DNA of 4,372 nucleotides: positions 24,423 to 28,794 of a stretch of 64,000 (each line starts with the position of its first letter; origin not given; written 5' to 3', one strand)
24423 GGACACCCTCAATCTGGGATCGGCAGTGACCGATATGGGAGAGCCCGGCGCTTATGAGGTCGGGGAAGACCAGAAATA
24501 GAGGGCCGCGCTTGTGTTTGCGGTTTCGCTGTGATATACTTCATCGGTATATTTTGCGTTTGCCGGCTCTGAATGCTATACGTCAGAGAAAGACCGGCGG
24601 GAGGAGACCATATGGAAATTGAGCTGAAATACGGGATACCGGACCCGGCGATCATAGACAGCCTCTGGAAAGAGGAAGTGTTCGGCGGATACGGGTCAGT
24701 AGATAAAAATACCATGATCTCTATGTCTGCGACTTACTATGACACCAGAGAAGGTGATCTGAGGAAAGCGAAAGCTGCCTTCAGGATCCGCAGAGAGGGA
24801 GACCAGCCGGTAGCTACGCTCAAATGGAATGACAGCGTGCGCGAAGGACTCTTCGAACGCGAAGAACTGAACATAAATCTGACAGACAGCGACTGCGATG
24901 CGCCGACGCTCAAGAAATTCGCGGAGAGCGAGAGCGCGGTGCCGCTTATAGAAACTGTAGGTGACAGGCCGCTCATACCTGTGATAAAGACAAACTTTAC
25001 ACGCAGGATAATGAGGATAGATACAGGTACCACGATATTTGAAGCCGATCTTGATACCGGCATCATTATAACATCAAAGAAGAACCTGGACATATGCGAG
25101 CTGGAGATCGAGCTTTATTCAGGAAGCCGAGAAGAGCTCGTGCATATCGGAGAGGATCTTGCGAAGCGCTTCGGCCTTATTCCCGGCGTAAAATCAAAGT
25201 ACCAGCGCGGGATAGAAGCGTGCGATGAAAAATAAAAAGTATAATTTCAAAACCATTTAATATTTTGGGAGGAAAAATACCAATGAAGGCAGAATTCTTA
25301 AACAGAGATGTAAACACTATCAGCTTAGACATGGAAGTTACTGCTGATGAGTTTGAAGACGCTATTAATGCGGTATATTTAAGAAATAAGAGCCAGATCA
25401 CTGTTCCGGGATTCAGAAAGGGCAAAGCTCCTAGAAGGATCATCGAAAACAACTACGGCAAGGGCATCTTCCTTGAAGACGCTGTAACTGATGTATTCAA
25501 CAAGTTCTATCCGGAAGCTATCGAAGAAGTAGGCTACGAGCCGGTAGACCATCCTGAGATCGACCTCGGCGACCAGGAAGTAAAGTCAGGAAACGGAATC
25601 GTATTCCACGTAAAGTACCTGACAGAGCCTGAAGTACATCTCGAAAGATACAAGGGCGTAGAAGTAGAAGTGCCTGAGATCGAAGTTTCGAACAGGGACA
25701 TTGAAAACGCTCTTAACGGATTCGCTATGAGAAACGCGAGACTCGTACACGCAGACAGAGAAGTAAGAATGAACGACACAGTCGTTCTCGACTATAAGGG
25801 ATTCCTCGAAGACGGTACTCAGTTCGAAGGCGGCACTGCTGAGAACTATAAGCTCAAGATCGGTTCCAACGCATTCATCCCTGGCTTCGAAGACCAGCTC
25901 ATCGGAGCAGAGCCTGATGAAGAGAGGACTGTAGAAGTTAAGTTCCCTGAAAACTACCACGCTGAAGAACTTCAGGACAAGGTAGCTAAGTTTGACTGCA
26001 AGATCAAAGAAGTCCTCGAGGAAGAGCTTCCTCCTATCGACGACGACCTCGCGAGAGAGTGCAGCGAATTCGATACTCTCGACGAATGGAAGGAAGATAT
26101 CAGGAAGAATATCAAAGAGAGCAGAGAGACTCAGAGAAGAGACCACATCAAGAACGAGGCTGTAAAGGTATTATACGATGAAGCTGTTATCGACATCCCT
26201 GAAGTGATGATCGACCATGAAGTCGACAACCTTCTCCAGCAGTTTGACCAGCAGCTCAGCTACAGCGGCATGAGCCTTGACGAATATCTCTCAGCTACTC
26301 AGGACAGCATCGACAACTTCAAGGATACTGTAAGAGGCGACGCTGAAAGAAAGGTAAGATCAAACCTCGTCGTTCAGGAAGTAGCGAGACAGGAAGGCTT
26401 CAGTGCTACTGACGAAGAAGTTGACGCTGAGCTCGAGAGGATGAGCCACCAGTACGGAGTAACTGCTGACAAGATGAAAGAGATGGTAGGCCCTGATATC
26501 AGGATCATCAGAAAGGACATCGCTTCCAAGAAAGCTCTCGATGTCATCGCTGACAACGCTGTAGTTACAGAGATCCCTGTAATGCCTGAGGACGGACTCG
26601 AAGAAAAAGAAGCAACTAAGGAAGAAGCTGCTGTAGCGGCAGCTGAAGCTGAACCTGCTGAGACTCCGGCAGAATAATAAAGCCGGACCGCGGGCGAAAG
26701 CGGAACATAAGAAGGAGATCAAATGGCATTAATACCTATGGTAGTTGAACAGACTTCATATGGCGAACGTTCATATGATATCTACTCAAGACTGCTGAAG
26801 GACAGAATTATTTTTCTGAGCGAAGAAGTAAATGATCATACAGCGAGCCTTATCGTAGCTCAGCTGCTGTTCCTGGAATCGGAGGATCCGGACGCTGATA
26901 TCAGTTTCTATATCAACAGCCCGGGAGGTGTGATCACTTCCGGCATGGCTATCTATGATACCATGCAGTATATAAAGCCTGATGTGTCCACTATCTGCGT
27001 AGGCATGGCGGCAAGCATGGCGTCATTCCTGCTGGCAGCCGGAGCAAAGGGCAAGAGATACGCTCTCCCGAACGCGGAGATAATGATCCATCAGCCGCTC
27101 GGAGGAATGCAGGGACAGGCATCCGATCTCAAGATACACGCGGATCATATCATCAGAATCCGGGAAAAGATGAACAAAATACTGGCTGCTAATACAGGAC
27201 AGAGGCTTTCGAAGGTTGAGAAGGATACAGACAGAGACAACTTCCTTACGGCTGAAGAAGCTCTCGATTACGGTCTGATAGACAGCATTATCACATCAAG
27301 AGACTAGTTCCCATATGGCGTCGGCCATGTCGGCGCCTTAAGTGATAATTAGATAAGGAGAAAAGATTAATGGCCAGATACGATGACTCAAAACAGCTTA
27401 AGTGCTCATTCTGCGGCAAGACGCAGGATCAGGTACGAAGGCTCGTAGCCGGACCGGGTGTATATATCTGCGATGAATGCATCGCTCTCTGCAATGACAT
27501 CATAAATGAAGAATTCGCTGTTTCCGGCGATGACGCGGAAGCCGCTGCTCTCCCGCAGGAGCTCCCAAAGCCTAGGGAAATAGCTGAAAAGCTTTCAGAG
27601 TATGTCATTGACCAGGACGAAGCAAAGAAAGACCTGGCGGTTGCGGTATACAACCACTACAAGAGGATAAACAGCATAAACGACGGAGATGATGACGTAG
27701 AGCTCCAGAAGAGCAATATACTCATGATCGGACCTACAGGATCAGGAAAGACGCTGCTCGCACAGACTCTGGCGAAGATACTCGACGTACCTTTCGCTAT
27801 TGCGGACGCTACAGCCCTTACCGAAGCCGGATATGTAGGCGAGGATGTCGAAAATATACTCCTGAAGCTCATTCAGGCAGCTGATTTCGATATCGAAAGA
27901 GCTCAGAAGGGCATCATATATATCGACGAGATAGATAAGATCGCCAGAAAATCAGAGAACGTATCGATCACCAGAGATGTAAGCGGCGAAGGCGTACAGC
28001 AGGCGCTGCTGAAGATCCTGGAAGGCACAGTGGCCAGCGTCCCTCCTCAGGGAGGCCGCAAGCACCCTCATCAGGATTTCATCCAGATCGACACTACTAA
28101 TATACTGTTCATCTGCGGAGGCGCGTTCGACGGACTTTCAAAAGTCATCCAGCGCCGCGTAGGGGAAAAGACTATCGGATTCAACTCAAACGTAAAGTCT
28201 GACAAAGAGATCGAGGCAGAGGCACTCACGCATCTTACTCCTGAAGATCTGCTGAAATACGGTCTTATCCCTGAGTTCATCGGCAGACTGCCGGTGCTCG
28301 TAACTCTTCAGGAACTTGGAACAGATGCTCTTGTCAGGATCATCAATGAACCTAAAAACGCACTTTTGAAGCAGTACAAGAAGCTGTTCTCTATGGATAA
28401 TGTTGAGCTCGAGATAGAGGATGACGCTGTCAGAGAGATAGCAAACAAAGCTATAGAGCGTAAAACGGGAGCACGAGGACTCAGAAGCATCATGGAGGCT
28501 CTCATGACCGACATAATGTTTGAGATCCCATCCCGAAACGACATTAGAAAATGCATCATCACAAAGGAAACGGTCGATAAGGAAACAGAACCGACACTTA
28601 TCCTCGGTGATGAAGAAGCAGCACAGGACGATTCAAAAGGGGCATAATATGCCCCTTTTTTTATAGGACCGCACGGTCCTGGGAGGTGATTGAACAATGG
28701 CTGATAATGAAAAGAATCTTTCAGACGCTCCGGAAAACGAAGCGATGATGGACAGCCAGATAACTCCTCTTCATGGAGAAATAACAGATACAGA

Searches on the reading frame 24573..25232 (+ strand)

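Call 55: search_protein_families(library=pfam, proteins=[window:24573-25232:+], max_evalue=0.001)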
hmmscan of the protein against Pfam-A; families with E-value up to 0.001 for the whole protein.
window:24573-25232:+ (220 aa): 1 family
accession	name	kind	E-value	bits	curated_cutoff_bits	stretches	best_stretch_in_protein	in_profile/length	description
PF01928.26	CYTH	-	5e-18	66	23.2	1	14-213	2-178/179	CYTH domain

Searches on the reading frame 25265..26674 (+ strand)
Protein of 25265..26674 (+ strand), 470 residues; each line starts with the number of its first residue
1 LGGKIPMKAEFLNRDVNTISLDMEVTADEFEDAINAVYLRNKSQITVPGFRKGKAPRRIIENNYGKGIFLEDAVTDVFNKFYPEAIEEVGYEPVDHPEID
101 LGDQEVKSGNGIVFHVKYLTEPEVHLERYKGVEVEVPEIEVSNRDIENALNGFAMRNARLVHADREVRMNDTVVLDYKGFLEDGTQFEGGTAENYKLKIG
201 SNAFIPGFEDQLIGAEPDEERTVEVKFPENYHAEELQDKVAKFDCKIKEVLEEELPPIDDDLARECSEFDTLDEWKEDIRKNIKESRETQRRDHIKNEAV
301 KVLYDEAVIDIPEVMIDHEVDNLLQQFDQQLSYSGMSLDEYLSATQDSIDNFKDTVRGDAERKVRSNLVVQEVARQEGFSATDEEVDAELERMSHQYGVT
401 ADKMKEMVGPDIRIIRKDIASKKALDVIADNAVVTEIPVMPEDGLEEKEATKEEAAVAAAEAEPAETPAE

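Call 55: search_protein_families(library=pfam, proteins=[window:25265-26674:+], max_evalue=0.001)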
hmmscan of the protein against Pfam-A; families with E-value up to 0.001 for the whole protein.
window:25265-26674:+ (470 aa): 3 families
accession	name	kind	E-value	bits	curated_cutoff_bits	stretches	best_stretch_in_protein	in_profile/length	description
PF05698.19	Trigger_C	-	2.2e-41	142.1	22.7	1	271-429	1-161/162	Bacterial trigger factor protein (TF) C-terminus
PF05697.18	Trigger_N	-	1.1e-36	126.7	22.2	1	7-151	1-142/144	Bacterial trigger factor protein (TF)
PF00254.34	FKBP_C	-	7.1e-18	65.2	21.1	1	165-246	3-92/94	FKBP-type peptidyl-prolyl cis-trans isomerase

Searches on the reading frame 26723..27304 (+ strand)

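Call 55: search_protein_families(library=pfam, proteins=[window:26723-27304:+], max_evalue=0.001)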
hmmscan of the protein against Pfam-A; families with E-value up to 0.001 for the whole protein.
window:26723-27304:+ (194 aa): 1 family
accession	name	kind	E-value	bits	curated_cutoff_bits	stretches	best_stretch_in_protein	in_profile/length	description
PF00574.28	CLP_protease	-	1.9e-87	292.3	20.2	1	14-192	3-181/182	Clp protease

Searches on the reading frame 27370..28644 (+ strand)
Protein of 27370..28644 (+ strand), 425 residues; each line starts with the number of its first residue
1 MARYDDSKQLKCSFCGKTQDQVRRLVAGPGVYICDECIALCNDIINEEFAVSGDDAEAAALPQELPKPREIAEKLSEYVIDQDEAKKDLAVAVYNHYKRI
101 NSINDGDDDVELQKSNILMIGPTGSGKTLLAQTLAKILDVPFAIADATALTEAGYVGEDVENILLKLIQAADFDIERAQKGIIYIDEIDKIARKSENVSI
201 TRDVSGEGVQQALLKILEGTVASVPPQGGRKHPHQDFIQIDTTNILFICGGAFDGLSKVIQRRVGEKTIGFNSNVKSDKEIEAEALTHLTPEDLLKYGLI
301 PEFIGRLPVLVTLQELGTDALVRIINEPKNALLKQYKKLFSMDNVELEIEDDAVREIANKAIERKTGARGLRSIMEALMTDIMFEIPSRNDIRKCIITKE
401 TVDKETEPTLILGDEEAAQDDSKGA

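Call 55: search_protein_families(library=pfam, proteins=[window:27370-28644:+], max_evalue=0.001)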
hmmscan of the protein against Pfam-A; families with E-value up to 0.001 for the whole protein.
window:27370-28644:+ (425 aa): 10 families
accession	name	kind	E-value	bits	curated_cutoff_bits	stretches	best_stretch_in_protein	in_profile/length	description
PF07724.20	AAA_2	-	2.5e-35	122.4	27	1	113-309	2-165/166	AAA domain (Cdc48 subfamily)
PF06689.19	zf-C4_ClpX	-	1.5e-20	73.2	27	1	11-47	2-39/39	ClpX C4-type zinc finger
PF00004.35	AAA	-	6.8e-16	59.3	21.2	1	117-244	1-109/131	ATPase family associated with various cellular activities (AAA)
PF10431.15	ClpB_D2-small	-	1.7e-11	44.5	21.9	1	316-394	1-75/81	C-terminal, D2-small domain, of ClpB protein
PF07728.20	AAA_5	-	1.7e-06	28.5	22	1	116-193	1-80/139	AAA domain (dynein-related subfamily)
PF01078.27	Mg_chelatase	-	2.7e-06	27.4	20.3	1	115-138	23-46/207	Magnesium chelatase, subunit ChlI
PF05496.18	RuvB_N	-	8.4e-06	26.1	27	1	74-198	5-103/159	Holliday junction DNA helicase RuvB P-loop domain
PF13401.12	AAA_22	-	6.9e-05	23.6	27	0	113-191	4-96/130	AAA domain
PF00493.29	MCM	-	0.00014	21.5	23.3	1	70-196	17-138/224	MCM P-loop domain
PF00158.32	Sigma54_activat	-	0.00026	21.1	20.2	0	108-136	16-44/168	Sigma-54 interaction domain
